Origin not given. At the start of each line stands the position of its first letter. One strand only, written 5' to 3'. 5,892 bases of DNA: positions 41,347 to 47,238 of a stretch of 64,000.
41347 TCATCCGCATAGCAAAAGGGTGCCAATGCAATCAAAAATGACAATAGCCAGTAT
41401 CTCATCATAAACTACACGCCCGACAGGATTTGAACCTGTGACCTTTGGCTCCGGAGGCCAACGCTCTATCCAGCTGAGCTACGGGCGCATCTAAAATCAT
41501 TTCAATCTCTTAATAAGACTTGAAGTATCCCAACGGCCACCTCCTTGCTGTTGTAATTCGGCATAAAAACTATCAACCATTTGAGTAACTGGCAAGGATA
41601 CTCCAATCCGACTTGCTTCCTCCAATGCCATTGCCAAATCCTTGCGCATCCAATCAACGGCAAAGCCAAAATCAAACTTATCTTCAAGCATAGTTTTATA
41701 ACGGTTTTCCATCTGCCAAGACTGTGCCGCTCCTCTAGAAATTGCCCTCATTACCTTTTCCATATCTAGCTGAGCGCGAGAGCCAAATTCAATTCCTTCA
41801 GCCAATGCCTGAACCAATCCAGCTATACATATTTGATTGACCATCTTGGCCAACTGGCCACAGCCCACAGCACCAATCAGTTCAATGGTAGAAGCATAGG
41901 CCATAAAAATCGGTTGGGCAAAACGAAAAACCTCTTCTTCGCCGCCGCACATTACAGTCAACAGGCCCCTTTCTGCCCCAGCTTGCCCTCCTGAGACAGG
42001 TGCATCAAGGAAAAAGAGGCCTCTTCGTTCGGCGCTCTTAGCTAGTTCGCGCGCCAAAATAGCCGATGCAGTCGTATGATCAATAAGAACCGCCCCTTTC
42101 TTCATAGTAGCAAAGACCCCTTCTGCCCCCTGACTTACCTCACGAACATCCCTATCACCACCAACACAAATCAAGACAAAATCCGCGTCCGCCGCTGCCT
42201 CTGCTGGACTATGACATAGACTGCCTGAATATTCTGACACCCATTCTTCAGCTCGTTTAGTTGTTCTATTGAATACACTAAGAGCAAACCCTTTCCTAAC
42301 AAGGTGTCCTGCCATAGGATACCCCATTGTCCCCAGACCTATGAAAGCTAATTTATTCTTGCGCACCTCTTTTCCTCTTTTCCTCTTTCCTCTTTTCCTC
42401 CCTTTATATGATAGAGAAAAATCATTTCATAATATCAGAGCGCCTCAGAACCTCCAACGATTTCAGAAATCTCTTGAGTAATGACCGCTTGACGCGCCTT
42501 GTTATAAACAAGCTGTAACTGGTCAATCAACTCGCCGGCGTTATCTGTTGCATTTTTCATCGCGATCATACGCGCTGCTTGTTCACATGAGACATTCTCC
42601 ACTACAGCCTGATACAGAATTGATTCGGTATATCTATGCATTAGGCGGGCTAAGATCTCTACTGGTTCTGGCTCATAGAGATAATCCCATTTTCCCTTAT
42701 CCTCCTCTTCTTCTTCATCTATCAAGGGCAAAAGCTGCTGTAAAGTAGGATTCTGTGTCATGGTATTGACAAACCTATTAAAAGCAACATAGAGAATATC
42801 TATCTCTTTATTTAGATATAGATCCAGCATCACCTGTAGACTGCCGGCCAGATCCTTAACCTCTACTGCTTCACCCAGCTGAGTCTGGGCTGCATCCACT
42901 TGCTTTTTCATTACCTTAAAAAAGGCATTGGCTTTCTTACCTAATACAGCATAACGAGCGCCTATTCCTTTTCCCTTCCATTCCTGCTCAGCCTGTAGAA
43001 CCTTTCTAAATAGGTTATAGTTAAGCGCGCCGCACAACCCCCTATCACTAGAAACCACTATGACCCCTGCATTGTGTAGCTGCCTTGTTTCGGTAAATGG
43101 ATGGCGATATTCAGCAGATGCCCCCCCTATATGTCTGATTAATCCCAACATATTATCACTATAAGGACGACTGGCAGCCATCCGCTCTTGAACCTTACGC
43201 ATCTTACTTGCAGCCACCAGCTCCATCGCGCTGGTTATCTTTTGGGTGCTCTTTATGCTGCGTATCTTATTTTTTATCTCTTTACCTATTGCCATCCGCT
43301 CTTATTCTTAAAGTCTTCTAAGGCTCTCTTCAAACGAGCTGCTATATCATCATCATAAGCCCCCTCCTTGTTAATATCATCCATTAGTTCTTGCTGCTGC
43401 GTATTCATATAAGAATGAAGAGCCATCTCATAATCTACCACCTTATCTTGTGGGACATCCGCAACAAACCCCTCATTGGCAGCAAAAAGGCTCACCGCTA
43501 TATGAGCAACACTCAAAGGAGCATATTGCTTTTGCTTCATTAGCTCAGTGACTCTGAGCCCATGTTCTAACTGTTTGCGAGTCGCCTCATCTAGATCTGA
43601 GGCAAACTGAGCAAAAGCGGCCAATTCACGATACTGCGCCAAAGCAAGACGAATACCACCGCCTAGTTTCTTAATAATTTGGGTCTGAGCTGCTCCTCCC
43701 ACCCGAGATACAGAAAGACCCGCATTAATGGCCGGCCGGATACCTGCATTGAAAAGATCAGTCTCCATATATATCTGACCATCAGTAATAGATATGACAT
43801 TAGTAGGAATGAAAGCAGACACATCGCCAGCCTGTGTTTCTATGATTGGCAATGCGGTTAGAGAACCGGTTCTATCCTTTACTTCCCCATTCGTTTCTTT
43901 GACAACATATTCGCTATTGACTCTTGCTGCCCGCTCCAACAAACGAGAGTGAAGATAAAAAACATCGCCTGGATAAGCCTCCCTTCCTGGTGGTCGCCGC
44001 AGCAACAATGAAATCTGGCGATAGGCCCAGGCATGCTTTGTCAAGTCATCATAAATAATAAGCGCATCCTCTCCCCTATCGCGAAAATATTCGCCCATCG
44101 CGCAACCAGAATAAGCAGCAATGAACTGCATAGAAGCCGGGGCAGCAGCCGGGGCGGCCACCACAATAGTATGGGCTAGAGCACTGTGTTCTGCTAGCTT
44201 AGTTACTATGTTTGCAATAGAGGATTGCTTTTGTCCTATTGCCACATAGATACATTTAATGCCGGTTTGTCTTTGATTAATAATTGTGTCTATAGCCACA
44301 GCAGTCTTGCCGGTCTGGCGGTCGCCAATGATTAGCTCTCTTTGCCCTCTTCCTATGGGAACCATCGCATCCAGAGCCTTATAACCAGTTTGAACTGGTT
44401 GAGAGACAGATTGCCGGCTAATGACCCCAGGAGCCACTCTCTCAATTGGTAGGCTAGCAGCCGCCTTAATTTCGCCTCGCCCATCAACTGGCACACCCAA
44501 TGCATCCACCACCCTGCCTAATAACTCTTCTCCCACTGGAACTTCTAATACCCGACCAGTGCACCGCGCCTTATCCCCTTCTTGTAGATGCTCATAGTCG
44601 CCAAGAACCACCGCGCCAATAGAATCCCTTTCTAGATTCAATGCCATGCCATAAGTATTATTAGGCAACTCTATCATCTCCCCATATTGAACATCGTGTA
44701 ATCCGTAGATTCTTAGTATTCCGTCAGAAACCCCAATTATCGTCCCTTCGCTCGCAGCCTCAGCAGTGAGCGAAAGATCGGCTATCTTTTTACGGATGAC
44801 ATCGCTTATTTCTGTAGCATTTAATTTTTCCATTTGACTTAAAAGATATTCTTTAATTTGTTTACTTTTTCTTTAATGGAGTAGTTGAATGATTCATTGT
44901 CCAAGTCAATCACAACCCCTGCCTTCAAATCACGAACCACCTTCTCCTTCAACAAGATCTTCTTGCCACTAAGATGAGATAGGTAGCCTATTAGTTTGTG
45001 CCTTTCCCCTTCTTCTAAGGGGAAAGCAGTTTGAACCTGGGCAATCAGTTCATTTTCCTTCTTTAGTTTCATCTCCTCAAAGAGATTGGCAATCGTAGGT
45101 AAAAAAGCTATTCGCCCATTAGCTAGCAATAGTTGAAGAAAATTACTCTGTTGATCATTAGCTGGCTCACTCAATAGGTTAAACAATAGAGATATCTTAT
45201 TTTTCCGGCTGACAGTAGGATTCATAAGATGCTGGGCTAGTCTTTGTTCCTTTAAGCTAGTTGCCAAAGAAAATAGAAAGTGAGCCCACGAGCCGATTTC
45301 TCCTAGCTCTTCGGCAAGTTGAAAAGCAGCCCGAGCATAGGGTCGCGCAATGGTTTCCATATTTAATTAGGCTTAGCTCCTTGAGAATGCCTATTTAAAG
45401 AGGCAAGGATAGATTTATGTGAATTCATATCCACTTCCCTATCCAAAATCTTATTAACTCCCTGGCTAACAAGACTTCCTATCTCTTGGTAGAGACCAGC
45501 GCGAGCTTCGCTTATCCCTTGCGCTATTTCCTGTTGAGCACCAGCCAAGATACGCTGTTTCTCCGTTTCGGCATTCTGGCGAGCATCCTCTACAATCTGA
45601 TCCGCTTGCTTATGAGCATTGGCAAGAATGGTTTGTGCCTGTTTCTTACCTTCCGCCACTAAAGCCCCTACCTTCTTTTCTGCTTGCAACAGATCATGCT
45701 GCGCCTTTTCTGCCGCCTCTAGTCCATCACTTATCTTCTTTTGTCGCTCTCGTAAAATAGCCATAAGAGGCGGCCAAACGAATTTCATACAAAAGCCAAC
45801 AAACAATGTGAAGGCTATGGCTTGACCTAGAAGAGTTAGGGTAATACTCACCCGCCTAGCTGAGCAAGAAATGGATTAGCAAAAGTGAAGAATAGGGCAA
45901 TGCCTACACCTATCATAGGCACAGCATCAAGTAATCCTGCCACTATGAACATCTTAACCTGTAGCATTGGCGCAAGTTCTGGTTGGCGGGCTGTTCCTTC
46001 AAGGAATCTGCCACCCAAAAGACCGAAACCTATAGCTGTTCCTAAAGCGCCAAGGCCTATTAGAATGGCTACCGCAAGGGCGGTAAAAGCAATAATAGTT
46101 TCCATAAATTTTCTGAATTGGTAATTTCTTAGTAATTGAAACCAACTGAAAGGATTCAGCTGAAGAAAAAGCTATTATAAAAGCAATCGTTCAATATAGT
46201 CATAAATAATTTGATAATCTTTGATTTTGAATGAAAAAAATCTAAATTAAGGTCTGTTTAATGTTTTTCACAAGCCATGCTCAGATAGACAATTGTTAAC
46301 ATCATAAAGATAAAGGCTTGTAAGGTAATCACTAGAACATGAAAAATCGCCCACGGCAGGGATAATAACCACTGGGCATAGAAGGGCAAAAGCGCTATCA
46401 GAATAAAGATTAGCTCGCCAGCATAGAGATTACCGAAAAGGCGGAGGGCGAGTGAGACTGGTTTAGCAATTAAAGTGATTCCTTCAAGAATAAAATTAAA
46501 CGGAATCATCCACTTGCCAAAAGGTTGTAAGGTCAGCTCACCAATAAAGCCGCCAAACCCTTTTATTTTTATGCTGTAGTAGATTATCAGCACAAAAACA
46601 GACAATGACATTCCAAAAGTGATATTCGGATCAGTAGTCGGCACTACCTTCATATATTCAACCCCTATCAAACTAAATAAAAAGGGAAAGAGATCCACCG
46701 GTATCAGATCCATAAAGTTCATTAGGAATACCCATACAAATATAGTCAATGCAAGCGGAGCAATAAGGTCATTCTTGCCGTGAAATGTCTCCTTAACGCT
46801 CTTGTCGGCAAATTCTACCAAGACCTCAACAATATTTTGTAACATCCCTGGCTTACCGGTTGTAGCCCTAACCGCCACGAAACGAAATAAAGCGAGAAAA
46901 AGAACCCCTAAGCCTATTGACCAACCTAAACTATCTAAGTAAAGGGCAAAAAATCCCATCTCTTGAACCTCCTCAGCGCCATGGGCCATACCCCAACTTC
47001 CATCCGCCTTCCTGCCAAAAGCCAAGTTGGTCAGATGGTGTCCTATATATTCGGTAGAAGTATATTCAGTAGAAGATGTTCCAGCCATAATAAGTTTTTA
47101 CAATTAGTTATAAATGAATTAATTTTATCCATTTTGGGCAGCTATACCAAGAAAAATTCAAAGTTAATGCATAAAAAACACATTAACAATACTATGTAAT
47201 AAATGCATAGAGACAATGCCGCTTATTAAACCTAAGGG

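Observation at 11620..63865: Ten glycosyltransferases, mostly of eukaryote-typical families (GT14, GT10, GT92-like), scattered through a housekeeping backbone without glycan-export or sugar-nucleotide genes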

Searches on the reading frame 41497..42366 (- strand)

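Call 10: search_protein_families(library=ncbifam, proteins=[window:41497-42366:-], max_evalue=0.00001)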
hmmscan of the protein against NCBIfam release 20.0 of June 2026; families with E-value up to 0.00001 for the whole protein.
window:41497-42366:- (289 aa): 11 families
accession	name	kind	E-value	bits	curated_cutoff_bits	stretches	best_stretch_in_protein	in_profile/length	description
TIGR01505.1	tartro_sem_red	equivalog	6.3e-65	219.3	340.75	1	5-287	1-282/291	2-hydroxy-3-oxopropionate reductase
NF008592.0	PRK11559.1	equivalog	4.6e-60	203.4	397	1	4-286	3-284/296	2-hydroxy-3-oxopropionate reductase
NF043037.1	ThreonDh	equivalog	7.8e-55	186.4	350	1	3-287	2-286/297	L-threonate dehydrogenase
TIGR01692.1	HIBADH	equivalog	6.9e-53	179.9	291.6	1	8-288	1-287/288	3-hydroxyisobutyrate dehydrogenase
NF011633.0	PRK15059.1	equivalog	3.3e-47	161.1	451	1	5-288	2-283/292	2-hydroxy-3-oxopropionate reductase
NF012005.0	PRK15461.1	equivalog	5.5e-44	150.5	348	1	4-288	2-286/298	sulfolactaldehyde 3-reductase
NF007161.0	PRK09599.1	subfamily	1.1e-25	90.4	271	1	5-229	2-232/302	NADP-dependent phosphogluconate dehydrogenase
TIGR00872.1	gnd_rel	equivalog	7e-22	78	297.2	1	5-226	2-226/299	phosphogluconate dehydrogenase (NAD(+)-dependent, decarboxylating)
TIGR00873.1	gnd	equivalog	6.7e-17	61.4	426.7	1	6-204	2-210/467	decarboxylating NADP(+)-dependent phosphogluconate dehydrogenase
NF006765.0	PRK09287.1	equivalog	7.7e-17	61.3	413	1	2-194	2-203/476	NADP-dependent phosphogluconate dehydrogenase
NF005694.0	PRK07502.1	equivalog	3.6e-07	29.7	409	1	4-134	7-137/310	prephenate/arogenate dehydrogenase family protein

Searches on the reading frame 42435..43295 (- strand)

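Call 46: search_protein_families(library=pfam, proteins=[window:42435-43295:-], max_evalue=0.001)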
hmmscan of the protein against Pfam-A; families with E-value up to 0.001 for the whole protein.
window:42435-43295:- (286 aa): 1 family
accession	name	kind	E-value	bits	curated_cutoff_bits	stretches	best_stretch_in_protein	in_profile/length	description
PF00231.24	ATP-synt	-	7e-98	328.3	39.9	1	5-286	3-285/285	ATP synthase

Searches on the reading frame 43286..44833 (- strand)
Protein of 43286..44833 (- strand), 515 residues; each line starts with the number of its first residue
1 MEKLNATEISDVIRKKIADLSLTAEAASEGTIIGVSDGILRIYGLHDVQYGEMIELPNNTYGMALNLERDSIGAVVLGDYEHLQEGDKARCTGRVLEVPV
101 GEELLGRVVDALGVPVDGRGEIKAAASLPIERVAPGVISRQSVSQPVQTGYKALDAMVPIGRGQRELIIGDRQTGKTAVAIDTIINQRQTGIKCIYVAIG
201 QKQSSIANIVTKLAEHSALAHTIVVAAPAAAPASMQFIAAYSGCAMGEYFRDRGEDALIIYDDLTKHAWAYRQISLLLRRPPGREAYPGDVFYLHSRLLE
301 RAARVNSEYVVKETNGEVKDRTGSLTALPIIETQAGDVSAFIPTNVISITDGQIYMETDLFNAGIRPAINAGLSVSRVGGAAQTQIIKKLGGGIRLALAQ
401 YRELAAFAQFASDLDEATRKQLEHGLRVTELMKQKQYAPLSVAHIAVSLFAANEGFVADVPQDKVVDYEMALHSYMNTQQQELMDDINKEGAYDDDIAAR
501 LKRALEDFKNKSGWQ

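Call 46: search_protein_families(library=pfam, proteins=[window:43286-44833:-], max_evalue=0.001)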
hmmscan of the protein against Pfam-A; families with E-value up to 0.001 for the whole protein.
window:43286-44833:- (515 aa): 4 families
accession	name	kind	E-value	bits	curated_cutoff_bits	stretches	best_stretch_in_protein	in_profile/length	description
PF00006.31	ATP-synt_ab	-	2.8e-79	266.1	29.5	1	150-376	1-213/213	ATP synthase alpha/beta family, nucleotide-binding domain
PF00306.32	ATP-synt_ab_C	-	3.1e-43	147.5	27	1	383-508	1-126/126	ATP synthase alpha/beta chain, C terminal domain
PF02874.29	ATP-synt_ab_N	-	8.6e-12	45.8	20.9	1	30-93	6-69/69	ATP synthase alpha/beta family, beta-barrel domain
PF06745.19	ATPase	-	0.00013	21.9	26.6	1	147-210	1-67/231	KaiC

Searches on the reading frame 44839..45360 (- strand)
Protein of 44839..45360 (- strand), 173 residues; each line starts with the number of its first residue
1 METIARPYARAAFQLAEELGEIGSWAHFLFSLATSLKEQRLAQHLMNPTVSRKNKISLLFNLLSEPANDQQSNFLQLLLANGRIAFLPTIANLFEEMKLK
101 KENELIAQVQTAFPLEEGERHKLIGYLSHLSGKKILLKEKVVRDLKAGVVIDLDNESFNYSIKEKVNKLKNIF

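Call 46: search_protein_families(library=pfam, proteins=[window:44839-45360:-], max_evalue=0.001)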
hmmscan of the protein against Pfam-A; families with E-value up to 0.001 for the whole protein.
window:44839-45360:- (173 aa): 1 family
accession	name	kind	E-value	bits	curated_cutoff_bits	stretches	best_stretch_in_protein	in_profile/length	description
PF00213.23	OSCP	-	1.4e-37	129.9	22.3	1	4-171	1-170/172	ATP synthase delta (OSCP) subunit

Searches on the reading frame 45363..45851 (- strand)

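Call 46: search_protein_families(library=pfam, proteins=[window:45363-45851:-], max_evalue=0.001)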
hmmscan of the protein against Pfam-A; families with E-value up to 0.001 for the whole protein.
window:45363-45851:- (162 aa): 4 families
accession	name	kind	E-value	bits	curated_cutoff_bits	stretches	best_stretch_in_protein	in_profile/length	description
PF00430.23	ATP-synt_B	-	3.8e-29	101.9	28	1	6-136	1-131/132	ATP synthase B/B' CF(0)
PF06188.17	HrpE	-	3.3e-06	27.6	23.5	1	51-158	22-129/191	HrpE/YscL/FliH and V-type ATPase subunit E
PF12072.13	RNase_Y_N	-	4.4e-05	23.5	32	1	68-121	21-74/201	RNase Y N-terminal region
PF05103.18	DivIVA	-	0.00062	20.2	28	0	33-102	48-117/131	DivIVA protein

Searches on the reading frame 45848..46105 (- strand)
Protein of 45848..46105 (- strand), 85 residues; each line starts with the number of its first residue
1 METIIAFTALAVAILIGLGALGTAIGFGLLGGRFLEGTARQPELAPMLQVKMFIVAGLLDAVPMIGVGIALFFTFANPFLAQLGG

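Call 46: search_protein_families(library=pfam, proteins=[window:45848-46105:-], max_evalue=0.001)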
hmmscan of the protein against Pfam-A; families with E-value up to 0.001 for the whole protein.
window:45848-46105:- (85 aa): 1 family
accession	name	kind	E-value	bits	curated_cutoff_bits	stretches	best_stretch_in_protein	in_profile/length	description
PF00137.26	ATP-synt_C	-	2.2e-12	47.4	24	1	10-72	1-59/60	ATP synthase subunit C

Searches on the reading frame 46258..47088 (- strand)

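Call 10: search_protein_families(library=ncbifam, proteins=[window:46258-47088:-], max_evalue=0.00001)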
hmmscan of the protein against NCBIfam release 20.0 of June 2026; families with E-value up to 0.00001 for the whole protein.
window:46258-47088:- (276 aa): 12 families
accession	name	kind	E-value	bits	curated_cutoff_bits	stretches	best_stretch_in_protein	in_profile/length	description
NF004477.0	PRK05815.1-1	equivalog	2e-119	398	280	1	7-276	6-268/268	F0F1 ATP synthase subunit A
TIGR01131.1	ATP_synt_6_or_A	equivalog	1.5e-39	136.3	102.6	1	62-271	21-225/227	F0F1 ATP synthase subunit A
NF004479.0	PRK05815.1-4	equivalog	2.3e-29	102.3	268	1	62-272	27-233/238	F0F1 ATP synthase subunit A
NF004481.0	PRK05815.2-3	equivalog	2e-23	83.2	227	1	61-274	30-219/225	F0F1 ATP synthase subunit A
NF004482.0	PRK05815.2-4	equivalog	1.1e-22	81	225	1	59-275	37-250/252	F0F1 ATP synthase subunit A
NF009954.0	PRK13420.1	equivalog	1.8e-20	73.7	272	1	63-274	31-218/229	F0F1 ATP synthase subunit A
NF009955.0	PRK13421.1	equivalog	2.2e-19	69.8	302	1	63-274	31-218/231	F0F1 ATP synthase subunit A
NF004484.0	PRK05815.3-2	equivalog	5.7e-19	68.8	234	1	62-274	30-225/226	F0F1 ATP synthase subunit A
NF004486.0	PRK05815.3-4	equivalog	3.3e-18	66.2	272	1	63-274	37-224/224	F0F1 ATP synthase subunit A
TIGR03306.1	altF1_A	exception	1.1e-14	54.6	302.1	1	81-273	48-216/217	alternate F1F0 ATPase, F0 subunit A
NF009953.0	PRK13419.1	equivalog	1.5e-14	54.1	460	1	70-273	133-330/346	F0F1 ATP synthase subunit A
NF004485.0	PRK05815.3-3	equivalog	2.9e-08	33.5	249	1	78-235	53-195/281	F0F1 ATP synthase subunit A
